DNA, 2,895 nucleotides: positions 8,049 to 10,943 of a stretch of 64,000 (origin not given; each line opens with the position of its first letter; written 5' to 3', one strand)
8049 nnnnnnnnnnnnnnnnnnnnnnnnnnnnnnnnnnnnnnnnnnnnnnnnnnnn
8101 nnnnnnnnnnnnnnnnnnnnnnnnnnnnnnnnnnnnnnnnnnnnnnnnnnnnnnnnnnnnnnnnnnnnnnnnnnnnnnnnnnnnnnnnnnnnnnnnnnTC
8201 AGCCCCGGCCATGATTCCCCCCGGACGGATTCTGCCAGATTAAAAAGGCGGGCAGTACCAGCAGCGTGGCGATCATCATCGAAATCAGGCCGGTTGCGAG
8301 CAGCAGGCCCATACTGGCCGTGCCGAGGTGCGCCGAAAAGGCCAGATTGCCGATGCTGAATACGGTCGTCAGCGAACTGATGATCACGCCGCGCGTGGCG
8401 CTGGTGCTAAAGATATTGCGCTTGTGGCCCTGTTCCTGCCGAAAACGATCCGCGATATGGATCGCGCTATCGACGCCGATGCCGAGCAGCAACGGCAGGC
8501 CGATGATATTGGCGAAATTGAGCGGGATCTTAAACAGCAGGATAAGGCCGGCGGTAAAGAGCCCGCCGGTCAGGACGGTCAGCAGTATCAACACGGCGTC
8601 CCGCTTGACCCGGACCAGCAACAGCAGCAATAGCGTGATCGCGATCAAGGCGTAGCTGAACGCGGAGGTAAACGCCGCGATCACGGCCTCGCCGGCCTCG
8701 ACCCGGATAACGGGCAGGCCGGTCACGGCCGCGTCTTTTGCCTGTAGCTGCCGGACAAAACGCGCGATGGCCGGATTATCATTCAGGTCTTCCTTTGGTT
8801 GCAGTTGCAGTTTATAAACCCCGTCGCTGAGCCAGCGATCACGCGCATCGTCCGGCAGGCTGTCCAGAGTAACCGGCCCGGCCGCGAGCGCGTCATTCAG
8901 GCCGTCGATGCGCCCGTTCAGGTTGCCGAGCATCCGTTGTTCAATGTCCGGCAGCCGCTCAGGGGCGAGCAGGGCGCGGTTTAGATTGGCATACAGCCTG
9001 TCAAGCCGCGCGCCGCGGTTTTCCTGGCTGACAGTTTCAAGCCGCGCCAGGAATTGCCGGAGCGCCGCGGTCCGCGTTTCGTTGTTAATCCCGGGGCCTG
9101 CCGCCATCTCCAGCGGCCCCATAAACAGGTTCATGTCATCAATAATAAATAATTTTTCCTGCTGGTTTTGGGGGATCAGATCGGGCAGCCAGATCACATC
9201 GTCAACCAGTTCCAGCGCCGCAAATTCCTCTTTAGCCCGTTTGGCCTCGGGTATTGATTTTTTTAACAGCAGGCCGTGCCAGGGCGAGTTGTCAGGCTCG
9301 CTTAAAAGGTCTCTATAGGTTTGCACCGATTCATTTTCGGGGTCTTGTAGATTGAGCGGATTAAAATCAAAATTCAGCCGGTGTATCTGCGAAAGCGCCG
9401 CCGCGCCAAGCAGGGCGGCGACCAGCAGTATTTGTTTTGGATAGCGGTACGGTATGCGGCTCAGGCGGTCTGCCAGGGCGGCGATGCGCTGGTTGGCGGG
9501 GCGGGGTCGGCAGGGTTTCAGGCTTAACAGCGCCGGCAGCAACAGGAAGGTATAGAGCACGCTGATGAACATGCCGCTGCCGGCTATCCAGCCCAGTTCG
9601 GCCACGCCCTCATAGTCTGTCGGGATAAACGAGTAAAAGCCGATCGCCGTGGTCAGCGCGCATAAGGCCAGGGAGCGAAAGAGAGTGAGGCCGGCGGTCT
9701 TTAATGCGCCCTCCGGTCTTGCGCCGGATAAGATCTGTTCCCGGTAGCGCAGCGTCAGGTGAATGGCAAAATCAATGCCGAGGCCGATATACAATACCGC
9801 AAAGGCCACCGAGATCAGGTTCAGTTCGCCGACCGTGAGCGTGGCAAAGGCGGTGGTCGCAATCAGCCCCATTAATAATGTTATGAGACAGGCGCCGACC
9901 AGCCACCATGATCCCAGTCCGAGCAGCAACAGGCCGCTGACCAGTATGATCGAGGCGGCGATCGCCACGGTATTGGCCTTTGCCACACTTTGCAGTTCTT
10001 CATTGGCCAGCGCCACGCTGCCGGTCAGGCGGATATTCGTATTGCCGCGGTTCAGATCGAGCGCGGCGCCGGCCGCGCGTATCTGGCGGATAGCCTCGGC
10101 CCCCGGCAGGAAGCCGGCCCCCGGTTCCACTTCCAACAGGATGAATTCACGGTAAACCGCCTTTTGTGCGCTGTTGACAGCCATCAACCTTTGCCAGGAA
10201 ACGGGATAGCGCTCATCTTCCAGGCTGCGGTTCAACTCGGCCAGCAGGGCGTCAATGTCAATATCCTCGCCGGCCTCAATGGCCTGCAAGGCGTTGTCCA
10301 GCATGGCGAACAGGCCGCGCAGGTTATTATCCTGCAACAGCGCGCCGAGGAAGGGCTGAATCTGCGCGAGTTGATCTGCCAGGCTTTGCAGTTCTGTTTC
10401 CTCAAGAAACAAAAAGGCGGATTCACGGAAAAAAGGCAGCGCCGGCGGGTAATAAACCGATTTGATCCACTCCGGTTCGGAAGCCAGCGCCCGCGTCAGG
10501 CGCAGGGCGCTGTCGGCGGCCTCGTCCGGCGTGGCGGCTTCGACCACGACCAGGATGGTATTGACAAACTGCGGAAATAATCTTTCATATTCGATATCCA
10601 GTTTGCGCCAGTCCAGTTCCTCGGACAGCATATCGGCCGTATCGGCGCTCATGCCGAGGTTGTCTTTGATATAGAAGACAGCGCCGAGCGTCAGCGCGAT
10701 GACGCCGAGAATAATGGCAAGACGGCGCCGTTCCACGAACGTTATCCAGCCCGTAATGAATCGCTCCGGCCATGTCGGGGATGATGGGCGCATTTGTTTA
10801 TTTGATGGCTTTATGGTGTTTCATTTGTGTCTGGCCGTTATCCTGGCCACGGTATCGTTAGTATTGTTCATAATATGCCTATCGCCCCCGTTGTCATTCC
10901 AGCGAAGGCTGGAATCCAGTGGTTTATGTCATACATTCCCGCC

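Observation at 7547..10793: CDP-alcohol phosphatidyltransferase translationally coupled to the hpnN-like exporter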

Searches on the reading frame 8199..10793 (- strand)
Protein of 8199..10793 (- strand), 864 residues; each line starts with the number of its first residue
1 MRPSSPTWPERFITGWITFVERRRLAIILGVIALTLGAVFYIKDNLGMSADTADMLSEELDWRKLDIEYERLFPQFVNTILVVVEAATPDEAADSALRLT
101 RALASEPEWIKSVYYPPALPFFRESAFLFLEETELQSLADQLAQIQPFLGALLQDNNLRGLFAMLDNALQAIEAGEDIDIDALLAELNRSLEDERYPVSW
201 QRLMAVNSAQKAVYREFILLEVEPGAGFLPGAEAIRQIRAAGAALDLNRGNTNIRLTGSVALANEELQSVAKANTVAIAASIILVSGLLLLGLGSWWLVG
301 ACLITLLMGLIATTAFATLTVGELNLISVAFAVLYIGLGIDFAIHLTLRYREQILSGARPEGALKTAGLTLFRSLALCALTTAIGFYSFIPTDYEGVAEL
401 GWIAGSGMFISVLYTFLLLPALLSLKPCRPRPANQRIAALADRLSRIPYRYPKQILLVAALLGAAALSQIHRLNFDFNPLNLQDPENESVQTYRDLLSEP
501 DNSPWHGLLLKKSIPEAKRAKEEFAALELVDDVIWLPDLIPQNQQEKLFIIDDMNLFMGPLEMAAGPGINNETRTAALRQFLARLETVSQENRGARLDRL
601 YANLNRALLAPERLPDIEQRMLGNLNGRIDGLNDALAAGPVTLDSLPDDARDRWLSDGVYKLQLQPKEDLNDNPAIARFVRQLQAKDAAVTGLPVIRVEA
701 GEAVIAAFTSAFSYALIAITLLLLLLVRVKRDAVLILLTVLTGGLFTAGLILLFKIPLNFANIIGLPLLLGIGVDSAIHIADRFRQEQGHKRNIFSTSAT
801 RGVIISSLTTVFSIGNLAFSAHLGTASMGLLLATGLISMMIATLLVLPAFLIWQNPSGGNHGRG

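Call 5: search_protein_families(library=pfam, proteins=[window:8199-10793:-], max_evalue=0.01)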
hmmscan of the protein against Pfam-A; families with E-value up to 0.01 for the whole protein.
window:8199-10793:- (864 aa): 1 family
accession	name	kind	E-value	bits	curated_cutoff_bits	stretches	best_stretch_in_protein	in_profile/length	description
PF03176.21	MMPL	-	2e-32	112.9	20.5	2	231-429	103-305/333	MMPL family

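Call 6: search_protein_families(library=ncbifam, proteins=[window:8199-10793:-], max_evalue=0.01)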
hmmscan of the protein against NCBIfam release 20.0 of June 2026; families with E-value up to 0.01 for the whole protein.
window:8199-10793:- (864 aa): 10 families
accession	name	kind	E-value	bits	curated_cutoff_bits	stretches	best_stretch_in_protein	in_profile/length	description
TIGR03480.1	HpnN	hypoth_equivalog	6e-258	858.2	751.85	1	13-852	2-856/862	hopanoid biosynthesis associated RND transporter like protein HpnN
NF052374.1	HopndTporHpnN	equivalog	1.9e-172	575.5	1100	1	12-851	4-854/858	hopanoid transporter HpnN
NF045600.2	BstA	equivalog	2.7e-53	181.1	1400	2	79-548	69-566/903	sterol transporter cytoplasmic membrane protein BstA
TIGR00921.1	2A067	subfamily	1.5e-38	132.4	351.9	2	688-852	563-732/733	hydrophobe/amphiphile efflux-3 (HAE3) family transporter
TIGR00833.1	actII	subfamily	2.1e-27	95.8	874.7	2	233-498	135-407/910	MMPL family RND transporter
TIGR00966.2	transloc_SecF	equivalog_domain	4e-05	23.2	160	1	661-853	81-278/279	protein translocase subunit SecF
TIGR00916.1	2A0604s01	subfamily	4.4e-05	23.2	148.6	1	699-840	81-227/231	SecD/SecF family protein translocase subunit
NF006218.0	PRK08343.1-4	subfamily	0.001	18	383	0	692-831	226-359/392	preprotein translocase subunit SecD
NF006355.0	PRK08578.1-3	equivalog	0.0019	17.5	421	1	682-853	108-282/290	preprotein translocase subunit SecF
NF009582.0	PRK13024.1-2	equivalog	0.0041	15.1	723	0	659-787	617-743/859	protein translocase subunit SecDF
